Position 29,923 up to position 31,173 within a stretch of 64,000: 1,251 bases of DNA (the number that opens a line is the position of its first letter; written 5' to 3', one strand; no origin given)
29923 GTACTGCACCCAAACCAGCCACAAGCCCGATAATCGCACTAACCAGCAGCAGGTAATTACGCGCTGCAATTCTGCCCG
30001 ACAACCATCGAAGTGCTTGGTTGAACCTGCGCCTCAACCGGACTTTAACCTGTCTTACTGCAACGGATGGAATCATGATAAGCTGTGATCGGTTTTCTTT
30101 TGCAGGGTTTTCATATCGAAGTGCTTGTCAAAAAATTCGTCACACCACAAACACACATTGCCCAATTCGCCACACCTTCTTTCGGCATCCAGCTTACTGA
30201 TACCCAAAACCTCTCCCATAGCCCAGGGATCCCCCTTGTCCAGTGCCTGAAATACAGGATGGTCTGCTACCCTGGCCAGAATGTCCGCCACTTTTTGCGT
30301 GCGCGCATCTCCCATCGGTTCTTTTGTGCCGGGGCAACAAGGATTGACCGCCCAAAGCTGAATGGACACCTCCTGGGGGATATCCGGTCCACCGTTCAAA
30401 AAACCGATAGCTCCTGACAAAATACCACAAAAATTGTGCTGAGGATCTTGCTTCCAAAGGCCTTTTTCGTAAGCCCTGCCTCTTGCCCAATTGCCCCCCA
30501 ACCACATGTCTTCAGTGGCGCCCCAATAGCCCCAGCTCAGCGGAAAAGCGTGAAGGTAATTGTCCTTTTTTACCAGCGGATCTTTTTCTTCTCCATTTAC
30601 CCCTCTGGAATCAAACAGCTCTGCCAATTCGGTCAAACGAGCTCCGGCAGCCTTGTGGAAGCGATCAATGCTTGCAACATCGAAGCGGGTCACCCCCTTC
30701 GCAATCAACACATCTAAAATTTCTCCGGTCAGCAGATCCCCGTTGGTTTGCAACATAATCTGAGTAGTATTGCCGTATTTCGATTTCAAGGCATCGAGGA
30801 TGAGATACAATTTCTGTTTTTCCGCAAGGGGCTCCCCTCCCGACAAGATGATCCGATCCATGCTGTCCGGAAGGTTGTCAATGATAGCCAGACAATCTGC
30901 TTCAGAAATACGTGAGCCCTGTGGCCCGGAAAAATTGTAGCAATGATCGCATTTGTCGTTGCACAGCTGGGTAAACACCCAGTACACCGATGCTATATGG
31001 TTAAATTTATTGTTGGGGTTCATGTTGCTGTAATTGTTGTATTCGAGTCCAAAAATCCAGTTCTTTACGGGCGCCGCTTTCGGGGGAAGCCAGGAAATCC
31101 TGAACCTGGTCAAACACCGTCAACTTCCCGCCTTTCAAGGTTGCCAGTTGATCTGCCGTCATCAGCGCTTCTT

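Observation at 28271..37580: Gap-free seven-gene cluster: TonB-dependent receptor, YnjB-like ABC importer, radical SAM enzyme, ClC channel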

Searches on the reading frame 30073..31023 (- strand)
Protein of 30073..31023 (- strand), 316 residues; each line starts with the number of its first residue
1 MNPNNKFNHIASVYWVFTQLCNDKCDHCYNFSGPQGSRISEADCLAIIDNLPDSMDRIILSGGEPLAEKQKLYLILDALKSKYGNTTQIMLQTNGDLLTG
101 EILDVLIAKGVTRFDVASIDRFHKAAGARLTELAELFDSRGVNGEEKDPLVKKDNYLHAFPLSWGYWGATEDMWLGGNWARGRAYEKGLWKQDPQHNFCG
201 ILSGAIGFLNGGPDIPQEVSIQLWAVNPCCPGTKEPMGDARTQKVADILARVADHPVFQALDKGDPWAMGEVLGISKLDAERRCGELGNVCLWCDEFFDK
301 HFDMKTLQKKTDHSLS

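Call 4: search_protein_families(library=pfam, proteins=[window:30073-31023:-], max_evalue=0.01)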
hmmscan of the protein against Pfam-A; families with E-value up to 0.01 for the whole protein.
window:30073-31023:- (316 aa): 2 families
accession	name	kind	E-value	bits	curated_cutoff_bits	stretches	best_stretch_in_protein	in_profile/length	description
PF04055.27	Radical_SAM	-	1.8e-12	48.2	29.5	1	16-116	2-107/166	Radical SAM superfamily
PF13353.11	Fer4_12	-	5.1e-08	33.7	22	1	15-93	9-90/137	4Fe-4S single cluster domain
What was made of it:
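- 30073..31023 (-): Orphan twitch-type radical SAM enzyme (316 aa), called 'rSAM-X' here. It carries the C21-x3-C25-x2-C28 cluster and a second cluster site at C199, C229/C230, C291 and C294. PF04055 48 bits, PF13353 34 bits (call 4).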

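Call 5: search_protein_families(library=ncbifam, proteins=[window:30073-31023:-], max_evalue=0.01)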
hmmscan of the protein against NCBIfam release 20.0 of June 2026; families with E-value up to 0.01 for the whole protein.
window:30073-31023:- (316 aa): 46 families (the best 25 are shown)
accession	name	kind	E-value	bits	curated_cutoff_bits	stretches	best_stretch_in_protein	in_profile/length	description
TIGR04055.1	rSAM_NirJ2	equivalog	6.1e-11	42.4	500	1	13-135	2-121/326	putative heme d1 biosynthesis radical SAM protein NirJ2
TIGR04051.1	rSAM_NirJ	equivalog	2.2e-09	36.8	515.45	1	13-110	4-100/354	heme d1 biosynthesis radical SAM protein NirJ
TIGR04054.1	rSAM_NirJ1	equivalog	2.2e-09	36.4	650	1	11-116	36-140/387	putative heme d1 biosynthesis radical SAM protein NirJ1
TIGR04545.1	rSAM_ahbD_hemeb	equivalog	5.9e-09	35.8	500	1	13-121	2-108/339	heme b synthase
NF038283.1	viperin_w_prok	equivalog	8.8e-09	34.9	180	1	12-105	3-102/281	viperin family antiviral radical SAM protein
TIGR04347.1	pseudo_SAM_Halo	equivalog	1.3e-08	34.5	525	1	12-120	39-145/390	TIGR04347 family pseudo-SAM/SPASM protein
NF041707.1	rSAM_YhhB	equivalog_domain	1.3e-08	34.2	445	1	20-111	11-116/369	cyclophane-forming radical SAM/SPASM peptide maturase YhhB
TIGR03977.1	rSAM_pair_HxsC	equivalog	3.8e-08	32.6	267.9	1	16-99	30-112/292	His-Xaa-Ser system radical SAM maturase HxsC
TIGR02495.1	NrdG2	equivalog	5.3e-08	32.4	131.15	1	15-111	20-113/193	anaerobic ribonucleoside-triphosphate reductase activating protein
TIGR04317.1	W_rSAM_matur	equivalog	6e-08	32.2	380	1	9-125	2-116/349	tungsten cofactor oxidoreductase radical SAM maturase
TIGR04546.1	rSAM_ahbC_deAc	equivalog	1.7e-07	30.4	650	1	12-111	40-138/390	12,18-didecarboxysiroheme deacetylase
TIGR04280.1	geopep_mat_rSAM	hypoth_equivalog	3.1e-07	29.7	400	1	5-116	78-198/428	geopeptide radical SAM maturase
TIGR04311.1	rSAM_Geo_metal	subfamily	3.8e-07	29.5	400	1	17-128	9-121/423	radical SAM/SPASM family putative metalloenzyme maturase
TIGR02666.1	moaA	equivalog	6.5e-07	28.6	284.05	1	18-132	17-135/336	GTP 3',8-cyclase MoaA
NF050035.1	rSAM_WgK_link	exception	5.8e-06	25.5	650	1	16-107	14-105/367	radical SAM/SPASM peptide maturase WgkB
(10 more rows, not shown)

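Call 7: find_homologous_proteins(query=window:30073-31023:-, max_evalue=0.00001)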
Query window:30073-31023:- (316 aa): 1259 proteins with E <= 0.00001 among 2733 candidates; the best 120 are listed.
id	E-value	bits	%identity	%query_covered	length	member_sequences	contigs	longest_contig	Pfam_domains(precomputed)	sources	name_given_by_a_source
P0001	4.6e-217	738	98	100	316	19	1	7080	PF04055.28,PF13353.12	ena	-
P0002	2.4e-180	617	81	97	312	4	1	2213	PF04055.28,PF13353.12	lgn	-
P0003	7.4e-176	602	78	98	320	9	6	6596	PF04055.28,PF13353.12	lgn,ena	-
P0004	5.4e-175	599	77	98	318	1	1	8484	PF04055.28,PF13353.12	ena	-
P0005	8.3e-175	599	79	97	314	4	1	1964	PF04055.28,PF13353.12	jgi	-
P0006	4.6e-174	596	78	97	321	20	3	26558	PF04055.28,PF13353.12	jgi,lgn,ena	-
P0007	1.7e-173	595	77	98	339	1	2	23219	PF04055.28,PF13353.12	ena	-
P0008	2.2e-173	594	77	97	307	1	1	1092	PF04055.28,PF13353.12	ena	-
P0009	2.8e-173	594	75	97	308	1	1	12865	PF04055.28,PF13353.12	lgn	-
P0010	3.7e-173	593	78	96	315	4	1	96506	PF04055.28,PF13353.12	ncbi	-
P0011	5.4e-173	593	78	97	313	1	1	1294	PF04055.28,PF13353.12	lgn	-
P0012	1.2e-172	592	78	96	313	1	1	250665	PF04055.28,PF13353.12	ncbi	ncbi:MAG: radical SAM protein [Saprospiraceae bacterium]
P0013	1.6e-172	591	74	98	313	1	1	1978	PF04055.28,PF13353.12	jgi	jgi:hypothetical protein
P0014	2.6e-172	591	75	98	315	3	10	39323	PF04055.28,PF13353.12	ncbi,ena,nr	ncbi:MAG: radical SAM protein [Thalassobius sp.]|nr:radical SAM protein [Thalassovita sp.]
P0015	3.3e-172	590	77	97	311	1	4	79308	PF04055.28,PF13353.12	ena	-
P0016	4.0e-172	590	78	96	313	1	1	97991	PF04055.28,PF13353.12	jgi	jgi:hypothetical protein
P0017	7.1e-172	589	77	98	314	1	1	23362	PF04055.28,PF13353.12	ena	-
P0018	2.0e-171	588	77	97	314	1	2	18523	PF04055.28,PF13353.12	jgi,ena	jgi:hypothetical protein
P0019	2.5e-171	587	76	97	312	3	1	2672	PF04055.28,PF13353.12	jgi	jgi:Radical SAM superfamily/4Fe-4S single cluster domain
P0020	2.7e-171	587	77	97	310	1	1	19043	PF04055.28,PF13353.12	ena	-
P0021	3.2e-171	587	76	97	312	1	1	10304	PF04055.28,PF13353.12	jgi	jgi:hypothetical protein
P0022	4.0e-171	587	75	96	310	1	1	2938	PF04055.28,PF13353.12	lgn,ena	-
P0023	4.9e-171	586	77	97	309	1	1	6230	PF04055.28,PF13353.12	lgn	-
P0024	5.6e-171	586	75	98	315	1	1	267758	PF04055.28,PF13353.12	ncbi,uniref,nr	ncbi:radical SAM protein [Chondrinema litorale]|uniref:radical SAM protein n=1 Tax=Chondrinema litor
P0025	1.0e-170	585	74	97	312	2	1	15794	PF04055.28,PF13353.12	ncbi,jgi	jgi:hypothetical protein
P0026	1.5e-170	585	76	98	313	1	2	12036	PF04055.28,PF13353.12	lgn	-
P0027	2.0e-170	584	77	97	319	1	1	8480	PF04055.28,PF13353.12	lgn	-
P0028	2.5e-170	584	77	96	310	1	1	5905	PF04055.28,PF13353.12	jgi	jgi:organic radical activating enzyme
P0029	4.9e-170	583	77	96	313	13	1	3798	PF04055.28,PF13353.12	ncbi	-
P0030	6.1e-170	583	75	99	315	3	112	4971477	PF04055.28,PF13353.12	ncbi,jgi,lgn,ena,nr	ncbi:MAG TPA: radical SAM protein [Cytophagales bacterium]|jgi:hypothetical protein|nr:radical SAM p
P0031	8.0e-170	582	77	97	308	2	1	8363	PF04055.28,PF13353.12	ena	-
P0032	1.0e-169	582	75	97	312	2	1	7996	PF04055.28,PF13353.12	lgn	-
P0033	1.2e-169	582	75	97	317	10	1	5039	PF04055.28,PF13353.12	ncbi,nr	ncbi:MAG: radical SAM protein [Bacteroidetes bacterium]|nr:MAG: radical SAM protein [Bacteroidota ba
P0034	1.5e-169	582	77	95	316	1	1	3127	PF04055.28,PF13353.12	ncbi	-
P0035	1.6e-169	581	73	99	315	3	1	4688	PF04055.28,PF13353.12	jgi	jgi:hypothetical protein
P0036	2.6e-169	581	76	98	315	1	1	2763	PF04055.28,PF13353.12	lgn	-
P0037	7.9e-169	579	74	97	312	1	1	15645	PF04055.28,PF13353.12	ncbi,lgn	-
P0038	2.3e-168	578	73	99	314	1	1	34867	PF04055.28,PF13353.12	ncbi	-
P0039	2.3e-168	578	75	99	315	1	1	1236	PF04055.28,PF13353.12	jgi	jgi:hypothetical protein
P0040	2.4e-168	578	74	97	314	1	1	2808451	PF04055.28,PF13353.12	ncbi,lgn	ncbi:MAG: radical SAM protein [Bacteroidia bacterium]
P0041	2.9e-168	577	76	96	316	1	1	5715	PF04055.28,PF13353.12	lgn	-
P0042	6.7e-168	576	75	97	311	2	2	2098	PF04055.28,PF13353.12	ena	-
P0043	1.3e-167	575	76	97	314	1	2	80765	PF04055.28,PF13353.12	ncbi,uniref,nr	ncbi:radical SAM protein [Fulvivirga sp. M361]|uniref:radical SAM protein n=1 Tax=Fulvivirga sp. M36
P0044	1.9e-167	575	75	97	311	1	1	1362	PF04055.28,PF13353.12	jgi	jgi:hypothetical protein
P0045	2.1e-167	574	73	99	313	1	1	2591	PF04055.28,PF13353.12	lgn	-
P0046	3.2e-167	574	76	95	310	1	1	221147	PF04055.28,PF13353.12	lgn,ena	-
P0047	3.6e-167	574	75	99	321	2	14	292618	PF04055.28,PF13353.12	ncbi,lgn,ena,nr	ncbi:MAG: radical SAM protein [Lewinellaceae bacterium]|nr:radical SAM protein [Lewinella sp.] MCB92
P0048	5.9e-167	573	75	97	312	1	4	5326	PF04055.28,PF13353.12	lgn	-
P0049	1.2e-166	572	75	99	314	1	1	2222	PF04055.28,PF13353.12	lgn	-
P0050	1.2e-166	572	77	94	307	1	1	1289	PF04055.28,PF13353.12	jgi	-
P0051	1.4e-166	572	75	97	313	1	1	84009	PF04055.28,PF13353.12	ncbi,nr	ncbi:MAG: radical SAM protein [Flavobacteriales bacterium]|nr:radical SAM protein [Flavobacteriales 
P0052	1.6e-166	572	75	97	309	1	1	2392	PF04055.28,PF13353.12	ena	-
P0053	2.3e-166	571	74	99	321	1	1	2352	PF04055.28,PF13353.12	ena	-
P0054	2.9e-166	571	76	97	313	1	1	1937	PF04055.28,PF13353.12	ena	-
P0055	4.0e-166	570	75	97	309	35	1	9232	PF04055.28,PF13353.12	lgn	-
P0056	4.1e-166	570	75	97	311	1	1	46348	PF04055.28,PF13353.12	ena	-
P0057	4.1e-166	570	77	95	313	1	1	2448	PF04055.28,PF13353.12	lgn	-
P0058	4.8e-166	570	73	97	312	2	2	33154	PF04055.28,PF13353.12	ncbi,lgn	-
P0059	5.8e-166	570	75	97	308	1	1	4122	PF04055.28,PF13353.12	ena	-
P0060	6.3e-166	570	75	97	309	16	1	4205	PF04055.28,PF13353.12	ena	-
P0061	7.4e-166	569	74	98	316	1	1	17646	PF04055.28,PF13353.12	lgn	-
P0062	1.6e-165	568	74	99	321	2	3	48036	PF04055.28,PF13353.12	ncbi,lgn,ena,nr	ncbi:MAG TPA: radical SAM protein [Flavilitoribacter sp.]|nr:radical SAM protein [Flavilitoribacter 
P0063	2.0e-165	568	74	96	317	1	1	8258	PF04055.28,PF13353.12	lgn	-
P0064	2.9e-165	567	75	97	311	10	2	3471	PF04055.28,PF13353.12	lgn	-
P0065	2.9e-165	567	74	96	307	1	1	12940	PF04055.28,PF13353.12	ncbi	-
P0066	8.0e-165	566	75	98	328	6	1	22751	PF04055.28,PF13353.12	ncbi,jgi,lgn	-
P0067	9.0e-165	566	75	96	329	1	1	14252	PF04055.28,PF13353.12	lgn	-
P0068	1.4e-164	565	73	98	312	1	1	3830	PF04055.28,PF13353.12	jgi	jgi:hypothetical protein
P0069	2.0e-164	565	73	96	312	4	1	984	PF04055.28,PF13353.12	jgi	jgi:hypothetical protein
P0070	5.4e-164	563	75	96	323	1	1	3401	PF04055.28,PF13353.12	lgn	-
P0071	6.2e-164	563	75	97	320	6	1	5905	PF04055.28,PF13353.12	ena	-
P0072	6.4e-164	563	74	97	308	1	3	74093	PF04055.28,PF13353.12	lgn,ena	-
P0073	6.8e-164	563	75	96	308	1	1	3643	PF04055.28,PF13353.12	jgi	jgi:hypothetical protein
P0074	7.3e-164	563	72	100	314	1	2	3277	PF04055.28,PF13353.12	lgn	-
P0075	7.9e-164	563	75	97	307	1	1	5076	PF04055.28,PF13353.12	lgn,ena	-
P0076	8.4e-164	563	72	98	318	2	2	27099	PF04055.28,PF13353.12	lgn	-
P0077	1.1e-163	562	74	96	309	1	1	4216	PF04055.28,PF13353.12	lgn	-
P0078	1.2e-163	562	76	95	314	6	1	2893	PF04055.28,PF13353.12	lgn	-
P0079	2.9e-163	561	75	96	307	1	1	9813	PF04055.28,PF13353.12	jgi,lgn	-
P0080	3.0e-163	561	77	94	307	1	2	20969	PF04055.28,PF13353.12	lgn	-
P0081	5.5e-163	560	72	97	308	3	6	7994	PF04055.28,PF13353.12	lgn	-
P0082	9.4e-163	559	74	96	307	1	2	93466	PF04055.28,PF13353.12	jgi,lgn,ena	jgi:hypothetical protein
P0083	1.1e-162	559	74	96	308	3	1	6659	PF04055.28,PF13353.12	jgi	jgi:hypothetical protein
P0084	1.7e-162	558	77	94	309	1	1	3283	PF04055.28,PF13353.12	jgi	-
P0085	2.0e-162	558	74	96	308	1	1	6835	PF04055.28,PF13353.12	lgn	-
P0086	3.0e-162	558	73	96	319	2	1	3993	PF04055.28,PF13353.12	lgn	-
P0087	5.4e-162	557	73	97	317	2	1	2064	PF04055.28,PF13353.12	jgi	jgi:hypothetical protein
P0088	1.8e-161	555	73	97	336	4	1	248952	PF04055.28,PF13353.12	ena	-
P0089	2.9e-161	554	73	97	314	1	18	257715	PF04055.28,PF13353.12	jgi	jgi:organic radical activating enzyme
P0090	3.3e-161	554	73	96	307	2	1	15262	PF04055.28,PF13353.12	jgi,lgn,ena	-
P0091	3.6e-161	554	72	97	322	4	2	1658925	PF04055.28,PF13353.12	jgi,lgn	-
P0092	4.8e-161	554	72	98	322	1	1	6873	PF04055.28,PF13353.12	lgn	-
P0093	5.9e-161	553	70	98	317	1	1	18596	PF04055.28,PF13353.12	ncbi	-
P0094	6.7e-161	553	71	99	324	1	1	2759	PF04055.28,PF13353.12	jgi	-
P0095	8.0e-161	553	73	98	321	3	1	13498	PF04055.28,PF13353.12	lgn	-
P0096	8.4e-161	553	74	96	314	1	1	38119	PF04055.28,PF13353.12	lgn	-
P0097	9.6e-161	553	73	96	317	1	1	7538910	PF04055.28,PF13353.12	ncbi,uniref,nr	ncbi:radical SAM protein [Pontibacter sp. G13]|uniref:radical SAM protein n=1 Tax=Pontibacter sp. G1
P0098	1.0e-160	553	72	97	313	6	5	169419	PF04055.28,PF13353.12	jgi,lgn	jgi:organic radical activating enzyme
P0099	1.1e-160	552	72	96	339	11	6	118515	PF04055.28,PF13353.12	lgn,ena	-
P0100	1.7e-160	552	71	97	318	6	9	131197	PF04055.28,PF13353.12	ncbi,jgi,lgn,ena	-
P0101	1.9e-160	552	74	96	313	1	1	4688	PF04055.28,PF13353.12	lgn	-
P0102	2.2e-160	551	73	96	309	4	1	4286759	PF04055.28,PF13353.12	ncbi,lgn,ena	-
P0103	2.6e-160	551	73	96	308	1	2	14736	PF04055.28,PF13353.12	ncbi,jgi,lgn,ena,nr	ncbi:MAG: radical SAM protein [Bacteroidetes bacterium HGW-Bacteroidetes-12]|nr:MAG: radical SAM pro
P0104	2.8e-160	551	74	96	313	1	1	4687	PF04055.28,PF13353.12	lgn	-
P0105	3.1e-160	551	74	97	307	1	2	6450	PF04055.28,PF13353.12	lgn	-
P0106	3.5e-160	551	74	96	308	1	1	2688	PF04055.28,PF13353.12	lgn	-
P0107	7.3e-160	550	71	96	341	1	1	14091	PF04055.28,PF13353.12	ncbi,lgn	-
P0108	7.5e-160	550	73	96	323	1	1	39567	PF04055.28,PF13353.12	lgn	-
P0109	8.4e-160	550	73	96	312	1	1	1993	PF04055.28,PF13353.12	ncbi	-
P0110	1.5e-159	549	74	97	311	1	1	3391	PF04055.28,PF13353.12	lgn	-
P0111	2.1e-159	548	71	98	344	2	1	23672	PF04055.28,PF13353.12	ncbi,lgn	-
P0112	2.1e-159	548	73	96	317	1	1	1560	PF04055.28,PF13353.12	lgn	-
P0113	5.6e-159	547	71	97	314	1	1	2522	PF04055.28,PF13353.12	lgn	-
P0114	6.0e-159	547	82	86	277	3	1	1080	PF04055.28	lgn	-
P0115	7.4e-159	546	74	94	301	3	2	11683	PF04055.28,PF13353.12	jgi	jgi:hypothetical protein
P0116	8.3e-159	546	72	96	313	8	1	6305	PF04055.28,PF13353.12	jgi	jgi:organic radical activating enzyme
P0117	1.1e-158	546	73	96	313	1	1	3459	PF04055.28,PF13353.12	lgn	-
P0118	3.2e-158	544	71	97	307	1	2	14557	PF04055.28,PF13353.12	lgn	-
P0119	4.7e-158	544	74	95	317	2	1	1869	PF04055.28,PF13353.12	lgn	-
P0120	6.5e-158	543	69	98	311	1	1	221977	PF04055.28,PF13353.12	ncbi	-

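Call 8: find_related_loci(query=window:30073-31023:-, collection=genome_contigs, flank=10000)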
Query window:30073-31023:- (316 aa) in genome_contigs; peptide patterns used: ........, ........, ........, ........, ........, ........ (x = any residue, [..] = any of these).
169 stretches matched a pattern; 139 encode a relative of the query (tblastn E <= 1e-3); the best 80 are kept; 80 distinct loci.
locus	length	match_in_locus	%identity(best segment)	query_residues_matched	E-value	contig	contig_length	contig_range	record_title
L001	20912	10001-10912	80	4-307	3e-177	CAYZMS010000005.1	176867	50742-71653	MAG TPA_asm: uncultured Saprospiraceae bacterium isolate SRP141376_co5_21 genome assembly, contig: NODE_102_length_17686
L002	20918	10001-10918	79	5-310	1e-175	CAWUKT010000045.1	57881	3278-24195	MAG: uncultured bacterium isolate SRR17458630_binner123_3_1705322953 genome assembly, contig: ERZ21854009.78, whole geno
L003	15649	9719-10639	79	4-310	1e-173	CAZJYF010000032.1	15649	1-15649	MAG TPA_asm: uncultured Saprospiraceae bacterium isolate SRP216583_co1_250 genome assembly, contig: NODE_3273_length_156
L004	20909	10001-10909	78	5-307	1e-171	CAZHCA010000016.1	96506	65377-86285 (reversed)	MAG TPA_asm: uncultured Saprospiraceae bacterium isolate SRP141376_co5_203 genome assembly, contig: NODE_413_length_9650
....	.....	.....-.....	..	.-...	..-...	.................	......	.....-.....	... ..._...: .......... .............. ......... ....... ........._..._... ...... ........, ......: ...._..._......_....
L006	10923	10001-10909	77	7-309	8e-170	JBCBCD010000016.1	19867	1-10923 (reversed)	MAG: Bacteroidota bacterium isolate J06592_3 NODE_289_length_19867_cov_5.880880, whole genome shotgun sequence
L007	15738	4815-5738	76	1-308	9e-170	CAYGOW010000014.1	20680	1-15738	MAG TPA_asm: uncultured Roseivirgaceae bacterium isolate ERP116193_co1_33 genome assembly, contig: NODE_6935_length_2068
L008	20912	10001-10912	77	7-310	9e-169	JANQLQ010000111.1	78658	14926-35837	MAG: Fulvivirga sp. isolate PL25a_bin.63 k99_3258247, whole genome shotgun sequence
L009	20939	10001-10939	75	1-313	4e-167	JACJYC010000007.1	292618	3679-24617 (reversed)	MAG: Lewinellaceae bacterium isolate HK-STAS-BACT-28 HK-STAS-BACT-28_7, whole genome shotgun sequence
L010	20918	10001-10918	75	5-310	5e-166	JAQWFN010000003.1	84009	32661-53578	MAG: Flavobacteriales bacterium isolate cluster1_bin.1 k141_917760, whole genome shotgun sequence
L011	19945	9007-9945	74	1-313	9e-166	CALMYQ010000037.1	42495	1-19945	MAG TPA_asm: uncultured Lewinella sp. isolate SRR2107183_bin.65_CONCOCT_v1.1_MAG genome assembly, contig: ERZ794926.506,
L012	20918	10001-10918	74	7-312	1e-162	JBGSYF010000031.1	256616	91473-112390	MAG: Chitinophagales bacterium isolate JTS-RE84 k141_3112881, whole genome shotgun sequence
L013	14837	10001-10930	70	1-310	6e-162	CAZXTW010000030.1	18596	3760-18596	MAG TPA_asm: uncultured Roseivirgaceae bacterium isolate SRP135972_co2_271 genome assembly, contig: NODE_2557_length_185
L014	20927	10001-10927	71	7-314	5e-160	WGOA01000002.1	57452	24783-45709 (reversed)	MAG: Bacteroidetes bacterium isolate RI_103 c_000000033664, whole genome shotgun sequence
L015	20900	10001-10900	74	7-306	2e-159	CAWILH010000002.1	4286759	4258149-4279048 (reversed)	MAG: uncultured Cryomorphaceae bacterium isolate MFD03250.bin.1.46 genome assembly, contig: contig_8385, whole genome sh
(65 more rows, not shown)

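Call 14: search_solved_structures(query=window:30073-31023:-, max_evalue=1, show_alignments=2)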
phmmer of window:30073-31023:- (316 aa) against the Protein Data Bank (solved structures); distinct sequences matched with E-value up to 1: 6.
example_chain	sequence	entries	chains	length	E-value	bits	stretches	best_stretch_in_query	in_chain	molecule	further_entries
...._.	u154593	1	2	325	0.013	17.9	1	20-117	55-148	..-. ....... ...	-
3tm8_A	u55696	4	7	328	0.03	16.7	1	27-75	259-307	Uncharacterized protein | Uncharacterized protein Bd1817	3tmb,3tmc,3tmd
9dfn_A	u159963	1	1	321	0.25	13.6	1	11-101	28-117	Radical SAM core domain-containing protein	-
9dfu_A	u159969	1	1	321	0.46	12.8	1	11-101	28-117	Radical SAM core domain-containing protein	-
5vsl_A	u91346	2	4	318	0.73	12.1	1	11-74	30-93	Radical S-adenosyl methionine domain-containing protein 2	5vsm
6q2p_A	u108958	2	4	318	0.74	12.1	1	11-74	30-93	Radical S-adenosyl methionine domain-containing protein 2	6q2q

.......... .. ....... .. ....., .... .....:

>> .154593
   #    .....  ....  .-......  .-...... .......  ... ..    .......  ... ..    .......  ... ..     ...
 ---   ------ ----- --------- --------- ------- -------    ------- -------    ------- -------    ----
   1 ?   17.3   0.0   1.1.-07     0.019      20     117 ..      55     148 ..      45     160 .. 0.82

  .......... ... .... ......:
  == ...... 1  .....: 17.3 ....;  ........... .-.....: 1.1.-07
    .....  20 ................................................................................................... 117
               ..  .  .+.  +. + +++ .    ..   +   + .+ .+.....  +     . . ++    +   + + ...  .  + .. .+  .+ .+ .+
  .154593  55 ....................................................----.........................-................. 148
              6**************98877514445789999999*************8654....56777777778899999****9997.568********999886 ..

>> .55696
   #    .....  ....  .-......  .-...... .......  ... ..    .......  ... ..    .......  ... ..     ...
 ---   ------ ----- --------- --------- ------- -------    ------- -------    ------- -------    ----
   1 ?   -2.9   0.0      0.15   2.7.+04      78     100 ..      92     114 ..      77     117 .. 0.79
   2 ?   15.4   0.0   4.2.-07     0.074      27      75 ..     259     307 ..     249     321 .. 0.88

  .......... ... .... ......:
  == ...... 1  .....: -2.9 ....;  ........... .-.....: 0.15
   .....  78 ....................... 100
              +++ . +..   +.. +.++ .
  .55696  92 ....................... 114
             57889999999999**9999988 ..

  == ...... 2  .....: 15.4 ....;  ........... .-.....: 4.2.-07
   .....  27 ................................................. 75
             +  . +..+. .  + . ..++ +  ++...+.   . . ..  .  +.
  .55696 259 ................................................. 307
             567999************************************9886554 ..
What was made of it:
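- Tried and rejected: The radical SAM protein gave only marginal hits (call 14).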

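Call 21: search_protein_representatives(protein=window:30073-31023:-)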
Query: 316 residues. Proteins with E-value up to 0.001 (for the whole library): 943; up to 1e-10: 115; up to 1e-30: 30. The best 150 are listed.
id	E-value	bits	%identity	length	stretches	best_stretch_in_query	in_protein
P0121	3.1e-120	417.7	60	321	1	6-311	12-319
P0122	1.0e-101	356.9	54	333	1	10-303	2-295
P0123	1.9e-101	356.0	57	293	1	7-289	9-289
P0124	1.2e-88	313.9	72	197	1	135-309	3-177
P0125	8.7e-88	311.1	73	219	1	6-187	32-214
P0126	5.8e-85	301.8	71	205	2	6-135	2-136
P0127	2.6e-80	286.5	48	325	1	11-305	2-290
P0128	2.0e-65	237.6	57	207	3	191-306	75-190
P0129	1.0e-61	225.3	42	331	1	12-302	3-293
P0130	1.5e-58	215.0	43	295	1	11-302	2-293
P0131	7.7e-56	206.0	50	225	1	119-312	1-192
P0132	6.0e-54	199.8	70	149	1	5-132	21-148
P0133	8.0e-53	196.1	42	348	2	165-306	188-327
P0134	2.1e-52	194.7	46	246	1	72-300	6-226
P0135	4.6e-48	180.5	45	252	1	72-300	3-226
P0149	2.7e-31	125.3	37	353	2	54-300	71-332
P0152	2.5e-30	122.2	38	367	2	54-301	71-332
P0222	1.9e-11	60.1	29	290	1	12-299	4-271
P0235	9.9e-11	57.8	25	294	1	12-298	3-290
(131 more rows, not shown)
